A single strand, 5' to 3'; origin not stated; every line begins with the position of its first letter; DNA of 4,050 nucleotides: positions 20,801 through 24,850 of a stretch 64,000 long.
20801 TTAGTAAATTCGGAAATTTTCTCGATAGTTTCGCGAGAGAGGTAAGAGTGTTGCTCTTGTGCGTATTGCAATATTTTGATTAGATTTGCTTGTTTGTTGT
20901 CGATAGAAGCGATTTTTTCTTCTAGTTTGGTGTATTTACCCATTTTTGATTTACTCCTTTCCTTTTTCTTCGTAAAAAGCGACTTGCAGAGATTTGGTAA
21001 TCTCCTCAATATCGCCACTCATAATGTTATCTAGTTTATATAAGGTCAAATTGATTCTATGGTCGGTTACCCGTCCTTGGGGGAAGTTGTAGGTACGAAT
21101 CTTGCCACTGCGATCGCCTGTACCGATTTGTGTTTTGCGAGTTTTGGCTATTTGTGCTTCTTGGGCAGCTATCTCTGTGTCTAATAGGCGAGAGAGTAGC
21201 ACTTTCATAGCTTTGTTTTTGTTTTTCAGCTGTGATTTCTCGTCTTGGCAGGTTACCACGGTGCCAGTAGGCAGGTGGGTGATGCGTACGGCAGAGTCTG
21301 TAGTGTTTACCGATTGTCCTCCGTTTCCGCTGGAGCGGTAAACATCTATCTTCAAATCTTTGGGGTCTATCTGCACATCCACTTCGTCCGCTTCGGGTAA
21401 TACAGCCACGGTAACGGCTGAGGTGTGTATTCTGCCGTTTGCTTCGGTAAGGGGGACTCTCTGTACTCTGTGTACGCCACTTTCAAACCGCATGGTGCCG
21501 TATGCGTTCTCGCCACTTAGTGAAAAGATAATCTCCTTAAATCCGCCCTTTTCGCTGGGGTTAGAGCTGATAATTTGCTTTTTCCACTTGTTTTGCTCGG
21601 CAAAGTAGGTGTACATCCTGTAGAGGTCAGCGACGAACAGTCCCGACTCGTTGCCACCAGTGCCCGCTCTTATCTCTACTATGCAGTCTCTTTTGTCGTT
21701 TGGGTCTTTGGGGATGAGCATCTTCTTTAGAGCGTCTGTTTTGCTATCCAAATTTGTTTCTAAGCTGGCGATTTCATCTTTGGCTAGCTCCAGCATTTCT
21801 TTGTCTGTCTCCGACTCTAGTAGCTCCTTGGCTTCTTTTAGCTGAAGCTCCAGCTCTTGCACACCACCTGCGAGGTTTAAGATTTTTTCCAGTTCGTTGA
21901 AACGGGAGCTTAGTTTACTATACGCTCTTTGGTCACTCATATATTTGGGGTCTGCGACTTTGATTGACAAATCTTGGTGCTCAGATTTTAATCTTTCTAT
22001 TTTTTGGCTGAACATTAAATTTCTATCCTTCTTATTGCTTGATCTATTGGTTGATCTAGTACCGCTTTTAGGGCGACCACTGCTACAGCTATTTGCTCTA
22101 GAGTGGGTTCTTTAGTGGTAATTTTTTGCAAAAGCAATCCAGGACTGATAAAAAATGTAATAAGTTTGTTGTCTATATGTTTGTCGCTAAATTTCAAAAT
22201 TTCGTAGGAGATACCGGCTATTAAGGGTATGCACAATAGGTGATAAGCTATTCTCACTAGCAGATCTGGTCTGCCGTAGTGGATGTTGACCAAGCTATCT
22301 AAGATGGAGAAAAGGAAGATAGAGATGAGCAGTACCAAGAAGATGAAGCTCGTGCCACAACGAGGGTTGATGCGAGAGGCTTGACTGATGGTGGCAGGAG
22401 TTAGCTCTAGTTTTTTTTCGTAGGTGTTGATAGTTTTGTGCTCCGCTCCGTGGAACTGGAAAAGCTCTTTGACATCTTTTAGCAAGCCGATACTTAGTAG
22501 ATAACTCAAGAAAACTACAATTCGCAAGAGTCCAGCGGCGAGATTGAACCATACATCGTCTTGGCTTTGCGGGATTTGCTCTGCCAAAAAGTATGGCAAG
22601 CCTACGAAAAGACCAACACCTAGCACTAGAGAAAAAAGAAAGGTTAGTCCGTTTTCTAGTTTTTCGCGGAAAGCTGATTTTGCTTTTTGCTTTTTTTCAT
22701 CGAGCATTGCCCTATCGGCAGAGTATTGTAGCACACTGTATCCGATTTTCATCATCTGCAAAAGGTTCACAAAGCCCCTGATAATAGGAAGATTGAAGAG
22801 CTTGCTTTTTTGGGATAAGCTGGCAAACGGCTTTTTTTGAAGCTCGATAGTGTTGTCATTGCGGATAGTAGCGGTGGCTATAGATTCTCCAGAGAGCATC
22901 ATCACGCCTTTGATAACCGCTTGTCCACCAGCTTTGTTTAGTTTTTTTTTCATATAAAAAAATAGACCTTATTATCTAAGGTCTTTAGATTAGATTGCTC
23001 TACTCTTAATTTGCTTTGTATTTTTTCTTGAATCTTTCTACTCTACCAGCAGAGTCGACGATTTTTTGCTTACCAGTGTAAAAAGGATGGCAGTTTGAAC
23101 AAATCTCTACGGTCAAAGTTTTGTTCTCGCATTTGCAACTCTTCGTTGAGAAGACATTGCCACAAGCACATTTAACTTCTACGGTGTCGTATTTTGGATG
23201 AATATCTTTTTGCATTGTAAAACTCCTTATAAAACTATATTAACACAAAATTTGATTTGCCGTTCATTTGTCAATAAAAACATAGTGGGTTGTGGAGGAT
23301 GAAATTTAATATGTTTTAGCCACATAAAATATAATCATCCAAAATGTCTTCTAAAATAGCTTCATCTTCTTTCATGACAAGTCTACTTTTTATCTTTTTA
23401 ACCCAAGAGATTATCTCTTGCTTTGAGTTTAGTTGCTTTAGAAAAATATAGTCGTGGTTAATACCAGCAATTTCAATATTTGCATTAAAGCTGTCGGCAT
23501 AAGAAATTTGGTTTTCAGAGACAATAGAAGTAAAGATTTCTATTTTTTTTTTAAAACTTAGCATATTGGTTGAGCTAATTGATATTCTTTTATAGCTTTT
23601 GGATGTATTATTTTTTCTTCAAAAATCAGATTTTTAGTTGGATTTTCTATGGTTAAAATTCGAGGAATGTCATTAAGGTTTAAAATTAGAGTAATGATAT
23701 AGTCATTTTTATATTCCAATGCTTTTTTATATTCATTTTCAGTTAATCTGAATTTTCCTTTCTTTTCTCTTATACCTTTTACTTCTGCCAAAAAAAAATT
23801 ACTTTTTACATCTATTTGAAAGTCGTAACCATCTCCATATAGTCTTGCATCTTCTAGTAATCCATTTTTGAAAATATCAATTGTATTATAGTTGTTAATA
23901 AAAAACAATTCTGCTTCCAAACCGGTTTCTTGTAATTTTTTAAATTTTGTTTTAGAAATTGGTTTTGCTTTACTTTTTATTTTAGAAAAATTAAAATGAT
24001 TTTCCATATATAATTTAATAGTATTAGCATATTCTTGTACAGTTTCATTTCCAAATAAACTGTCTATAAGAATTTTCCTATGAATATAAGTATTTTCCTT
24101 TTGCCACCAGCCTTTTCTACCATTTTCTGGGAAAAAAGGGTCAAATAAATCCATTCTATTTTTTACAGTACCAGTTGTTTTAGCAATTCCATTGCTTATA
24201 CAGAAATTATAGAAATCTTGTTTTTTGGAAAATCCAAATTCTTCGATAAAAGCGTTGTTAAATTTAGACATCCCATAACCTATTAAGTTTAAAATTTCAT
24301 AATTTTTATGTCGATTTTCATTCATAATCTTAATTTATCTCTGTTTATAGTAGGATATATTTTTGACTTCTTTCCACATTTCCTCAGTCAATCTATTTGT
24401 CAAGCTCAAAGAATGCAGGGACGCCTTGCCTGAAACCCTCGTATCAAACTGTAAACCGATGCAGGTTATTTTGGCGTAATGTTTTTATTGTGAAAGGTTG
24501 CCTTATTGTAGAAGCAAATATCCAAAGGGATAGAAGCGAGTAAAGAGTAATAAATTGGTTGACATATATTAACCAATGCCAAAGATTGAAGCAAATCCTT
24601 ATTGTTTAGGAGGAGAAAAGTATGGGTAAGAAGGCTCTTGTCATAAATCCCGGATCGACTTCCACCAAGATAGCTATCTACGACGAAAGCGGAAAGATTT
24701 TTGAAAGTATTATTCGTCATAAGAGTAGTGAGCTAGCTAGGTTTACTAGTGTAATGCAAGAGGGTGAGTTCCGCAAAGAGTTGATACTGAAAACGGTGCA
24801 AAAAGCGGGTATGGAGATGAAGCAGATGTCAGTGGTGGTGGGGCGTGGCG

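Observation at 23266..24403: AT-rich two-gene insertion between rpmE and buk: a DUF3883-type nuclease-like protein plus an overlapping 82-aa partner (candidate defence or toxin-antitoxin-like module)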

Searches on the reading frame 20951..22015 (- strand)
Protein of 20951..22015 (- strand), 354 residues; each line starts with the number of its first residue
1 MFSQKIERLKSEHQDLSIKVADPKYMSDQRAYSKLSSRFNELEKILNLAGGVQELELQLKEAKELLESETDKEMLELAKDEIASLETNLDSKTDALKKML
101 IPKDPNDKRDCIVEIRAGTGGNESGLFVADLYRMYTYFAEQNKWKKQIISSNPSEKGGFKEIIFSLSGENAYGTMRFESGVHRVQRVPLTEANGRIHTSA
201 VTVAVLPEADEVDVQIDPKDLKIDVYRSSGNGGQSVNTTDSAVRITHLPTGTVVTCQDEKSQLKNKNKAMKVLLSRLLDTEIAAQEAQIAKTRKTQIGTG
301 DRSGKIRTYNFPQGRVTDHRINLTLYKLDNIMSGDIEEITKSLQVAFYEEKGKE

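Call 110: search_protein_families(library=ncbifam, proteins=[window:20951-22015:-], max_evalue=1e-10)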
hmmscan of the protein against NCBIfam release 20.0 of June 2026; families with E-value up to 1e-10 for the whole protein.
window:20951-22015:- (354 aa): 4 families
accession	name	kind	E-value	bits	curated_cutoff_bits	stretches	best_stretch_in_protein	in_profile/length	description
NF001859.2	PRK00591.1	equivalog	2.9e-150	500.2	400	1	7-347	2-342/347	peptide chain release factor 1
TIGR00019.1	prfA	equivalog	4.3e-149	496.3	423.25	1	3-350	7-353/361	peptide chain release factor 1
TIGR00020.2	prfB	exception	5.7e-88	295.3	370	1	5-341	16-349/353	peptide chain release factor 2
TIGR03072.1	release_prfH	equivalog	1.1e-26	93.6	166.65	1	114-295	4-182/200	peptide chain release factor H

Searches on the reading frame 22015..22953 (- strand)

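Call 19: search_protein_families(library=pfam, proteins=[window:22015-22953:-], max_evalue=0.001)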
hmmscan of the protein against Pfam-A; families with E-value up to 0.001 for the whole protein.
window:22015-22953:- (312 aa): 1 family
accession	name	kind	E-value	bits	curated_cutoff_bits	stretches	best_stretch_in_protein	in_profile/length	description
PF07136.16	DUF1385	-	2.4e-76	256.4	22.1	1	55-300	1-226/227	Protein of unknown function (DUF1385)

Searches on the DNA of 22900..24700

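Call 24: search_rna_families(source=window, start=22900, end=24700, threshold=evalue, max_evalue=1)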
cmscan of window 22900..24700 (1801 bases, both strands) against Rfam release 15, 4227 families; matches with E-value up to 1: 1.
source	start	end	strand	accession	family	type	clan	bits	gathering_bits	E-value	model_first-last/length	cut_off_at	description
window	24212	24241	+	RF04360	psbT-asRNA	Gene; antisense;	-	19.7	48.5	0.82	1-38/38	no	Plastid psbT antisense RNA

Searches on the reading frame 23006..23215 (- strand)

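Call 110: search_protein_families(library=ncbifam, proteins=[window:23006-23215:-], max_evalue=1e-10)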
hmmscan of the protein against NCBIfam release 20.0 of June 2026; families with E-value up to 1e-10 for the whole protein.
window:23006-23215:- (69 aa): 4 families
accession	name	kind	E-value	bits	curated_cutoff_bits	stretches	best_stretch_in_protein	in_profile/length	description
TIGR00105.1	L31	equivalog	2.4e-32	110.8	38.35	1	1-68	1-67/68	50S ribosomal protein L31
NF000612.0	PRK00019.1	equivalog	6.9e-32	108.9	70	1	1-68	1-67/72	50S ribosomal protein L31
NF001809.0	PRK00528.1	equivalog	4.8e-21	74.6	70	1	1-67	1-69/75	50S ribosomal protein L31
NF002462.1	PRK01678.1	exception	1.3e-18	66.9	86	1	1-67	1-79/80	type B 50S ribosomal protein L31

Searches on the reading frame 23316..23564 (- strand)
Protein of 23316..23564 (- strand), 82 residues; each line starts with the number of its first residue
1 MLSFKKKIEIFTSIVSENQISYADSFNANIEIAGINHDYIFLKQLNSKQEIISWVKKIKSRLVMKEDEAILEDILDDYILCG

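Call 4: search_protein_families(library=pfam, proteins=[window:23316-23564:-], max_evalue=1)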
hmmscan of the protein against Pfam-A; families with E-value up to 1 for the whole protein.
window:23316-23564:- (82 aa): 0 families

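Call 5: search_protein_families(library=padloc, proteins=[window:23316-23564:-], max_evalue=1)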
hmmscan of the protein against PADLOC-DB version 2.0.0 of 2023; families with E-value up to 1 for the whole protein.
window:23316-23564:- (82 aa): 0 families

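Call 6: search_protein_families(library=ncbifam, proteins=[window:23316-23564:-], max_evalue=1)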
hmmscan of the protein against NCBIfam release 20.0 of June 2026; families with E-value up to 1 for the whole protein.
window:23316-23564:- (82 aa): 1 family
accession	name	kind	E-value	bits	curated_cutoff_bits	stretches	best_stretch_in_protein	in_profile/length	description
TIGR02698.1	CopY_TcrY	equivalog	0.047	14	121.95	1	38-79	60-101/130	CopY/TcrY family copper transport repressor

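Call 7: search_protein_families(library=phrogs, proteins=[window:23316-23564:-], max_evalue=1)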
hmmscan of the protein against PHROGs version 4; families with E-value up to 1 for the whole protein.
window:23316-23564:- (82 aa): 5 families
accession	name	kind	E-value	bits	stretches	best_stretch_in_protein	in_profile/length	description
phrog_10324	-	transcription regulation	0.018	15.9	1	27-65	121-159/205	anti-repressor Ant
phrog_33816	-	unknown function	0.076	14.1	1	35-56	41-62/72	-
phrog_9512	-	unknown function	0.079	13.6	1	7-58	45-99/234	-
phrog_11036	-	unknown function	0.12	13.8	1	27-63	68-103/117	-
phrog_16339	-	unknown function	0.23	12.1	1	14-58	62-105/206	-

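Call 9: find_homologous_proteins(query=window:23316-23564:-, max_evalue=0.01)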
Query window:23316-23564:- (82 aa): 8 proteins with E <= 0.01 among 8 candidates.
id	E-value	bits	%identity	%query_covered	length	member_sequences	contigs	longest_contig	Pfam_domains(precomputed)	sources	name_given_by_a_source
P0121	1.5e-44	166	100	100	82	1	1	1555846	-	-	-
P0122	8.2e-32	126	70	100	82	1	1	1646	-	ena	-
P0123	4.1e-31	124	68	100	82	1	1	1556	-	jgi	jgi:hypothetical protein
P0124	2.9e-29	118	70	94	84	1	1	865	-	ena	-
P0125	4.7e-28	114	67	100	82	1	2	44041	-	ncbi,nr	ncbi:hypothetical protein L6279_03915 [Candidatus Parcubacteria bacterium]|nr:hypothetical protein [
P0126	1.8e-26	109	64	84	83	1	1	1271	-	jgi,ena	-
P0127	5.4e-24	101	61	100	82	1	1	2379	-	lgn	-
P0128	8.2e-24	101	61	100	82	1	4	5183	-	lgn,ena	-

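Call 13: find_encoding_contigs(protein=P0125, flank=6000, max_places=3)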
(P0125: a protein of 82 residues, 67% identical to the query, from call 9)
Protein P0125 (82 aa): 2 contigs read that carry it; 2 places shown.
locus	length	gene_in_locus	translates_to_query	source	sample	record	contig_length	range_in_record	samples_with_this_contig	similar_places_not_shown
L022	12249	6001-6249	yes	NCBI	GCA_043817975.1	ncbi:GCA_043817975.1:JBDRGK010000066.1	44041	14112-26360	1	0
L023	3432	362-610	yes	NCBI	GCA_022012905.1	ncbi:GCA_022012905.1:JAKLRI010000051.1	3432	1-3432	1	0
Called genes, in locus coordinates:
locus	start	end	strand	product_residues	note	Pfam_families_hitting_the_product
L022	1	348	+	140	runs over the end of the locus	PF00075:RNase_H, PF13456:RVT_3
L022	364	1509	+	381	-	PF11104:PilM_2, PF06723:MreB_Mbl (faint), PF14450:FtsA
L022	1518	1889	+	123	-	-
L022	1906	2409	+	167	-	-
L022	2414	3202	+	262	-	PF06750:A24_N_bact, PF01478:Peptidase_A24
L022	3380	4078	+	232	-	PF22507:DUF6994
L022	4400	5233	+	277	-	PF00145:DNA_methylase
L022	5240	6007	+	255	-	PF13020:NOV_C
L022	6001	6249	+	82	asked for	-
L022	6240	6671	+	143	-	PF20731:RE_NgoFVII_C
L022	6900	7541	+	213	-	PF22547:2H-SAK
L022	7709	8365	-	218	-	-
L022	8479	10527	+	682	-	PF22745:Nlig-Ia, PF01653:DNA_ligase_aden, PF03120:OB_DNA_ligase, PF03119:DNA_ligase_ZBD (weak), PF14520:HHH_5 (weak), PF12826:HHH_2, PF14520:HHH_5 (weak), PF00533:BRCT, +2 more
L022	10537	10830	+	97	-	PF02686:GatC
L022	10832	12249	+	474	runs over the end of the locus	PF01425:Amidase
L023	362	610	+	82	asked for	-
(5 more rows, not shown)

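Call 40: predict_structure(alignment_id=A5)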
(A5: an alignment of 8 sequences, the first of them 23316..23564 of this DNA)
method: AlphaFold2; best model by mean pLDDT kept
length: 82 residues; sequences in the alignment: 8
mean_pLDDT: 58.0   pTM: 0.48
mean pLDDT of the five models: 58.0, 56.6, 54.7, 48.9, 47.3
residues with pLDDT >= 90: 0; 70-90: 9; 50-70: 53; < 50: 20
segments of 3 or more residues with pLDDT < 50: 63-68, 70-82
pLDDT, mean of each block of 10 residues (from residue 1): 66 62 56 54 68 68 49 46 34
secondary structure, 60 per line:
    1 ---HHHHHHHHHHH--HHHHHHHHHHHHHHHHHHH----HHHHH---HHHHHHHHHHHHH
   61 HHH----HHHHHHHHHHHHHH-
elements in order: H4-14 H17-35 H40-44 H48-63 H68-81

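Call 65: search_protein_families(library=pfam, proteins=[L022:6240-6671:+], max_evalue=0.001)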
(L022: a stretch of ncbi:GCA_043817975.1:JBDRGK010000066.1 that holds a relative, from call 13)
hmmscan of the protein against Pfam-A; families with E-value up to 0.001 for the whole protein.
L022:6240-6671:+ (143 aa): 1 family
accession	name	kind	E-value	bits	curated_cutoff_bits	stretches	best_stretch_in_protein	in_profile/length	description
PF20731.2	RE_NgoFVII_C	-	6.1e-14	52.6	23.8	1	7-119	18-131/131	NgoFVII C-terminal B3-like DNA-binding domain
